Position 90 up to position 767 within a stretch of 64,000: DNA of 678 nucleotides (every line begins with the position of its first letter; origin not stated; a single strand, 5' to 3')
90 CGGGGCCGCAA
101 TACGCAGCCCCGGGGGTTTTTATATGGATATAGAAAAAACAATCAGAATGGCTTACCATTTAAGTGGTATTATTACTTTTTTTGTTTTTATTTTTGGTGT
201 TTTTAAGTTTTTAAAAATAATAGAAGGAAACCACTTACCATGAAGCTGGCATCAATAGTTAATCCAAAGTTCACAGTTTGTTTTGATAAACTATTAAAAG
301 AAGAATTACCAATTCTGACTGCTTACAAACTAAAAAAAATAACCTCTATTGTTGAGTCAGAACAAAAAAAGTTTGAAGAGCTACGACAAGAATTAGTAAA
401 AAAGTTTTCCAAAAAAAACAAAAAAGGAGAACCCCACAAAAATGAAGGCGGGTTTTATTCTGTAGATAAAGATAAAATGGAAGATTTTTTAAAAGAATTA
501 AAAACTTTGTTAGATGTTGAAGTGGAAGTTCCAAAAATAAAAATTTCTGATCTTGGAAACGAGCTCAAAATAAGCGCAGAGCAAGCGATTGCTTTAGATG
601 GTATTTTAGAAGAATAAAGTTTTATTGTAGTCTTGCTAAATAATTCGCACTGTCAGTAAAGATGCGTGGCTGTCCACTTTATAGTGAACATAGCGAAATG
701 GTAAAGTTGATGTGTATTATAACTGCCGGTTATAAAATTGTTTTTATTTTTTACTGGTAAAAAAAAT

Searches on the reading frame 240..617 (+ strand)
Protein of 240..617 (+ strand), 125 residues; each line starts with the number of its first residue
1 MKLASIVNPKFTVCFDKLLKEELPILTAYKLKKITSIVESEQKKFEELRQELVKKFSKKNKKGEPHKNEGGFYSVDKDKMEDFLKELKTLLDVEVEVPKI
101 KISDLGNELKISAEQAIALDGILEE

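Call 11: search_protein_families(library=pfam, proteins=[window:240-617:+], max_evalue=0.01)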
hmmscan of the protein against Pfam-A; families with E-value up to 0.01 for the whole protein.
window:240-617:+ (125 aa): 2 families
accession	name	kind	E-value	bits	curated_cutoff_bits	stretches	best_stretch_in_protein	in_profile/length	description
PF14479.11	HeLo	-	0.0044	17.3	23.2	1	40-92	120-171/205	Prion-inhibition and propagation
PF25100.1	DUF7809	-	0.0062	17.3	27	1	30-99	42-108/160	Domain of unknown function (DUF7809)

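Call 58: search_protein_families(library=ncbifam, proteins=[window:240-617:+], max_evalue=0.1)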
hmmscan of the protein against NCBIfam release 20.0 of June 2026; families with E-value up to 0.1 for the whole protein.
window:240-617:+ (125 aa): 0 families

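Call 66: search_protein_families(library=phrogs, proteins=[window:240-617:+], max_evalue=0.01)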
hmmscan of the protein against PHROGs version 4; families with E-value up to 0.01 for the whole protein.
window:240-617:+ (125 aa): 2 families
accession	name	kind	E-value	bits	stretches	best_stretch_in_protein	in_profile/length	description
phrog_1401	-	unknown function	4.7e-13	50.2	1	22-125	21-134/140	-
phrog_13237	-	unknown function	0.00097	20.2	1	21-97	21-93/136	-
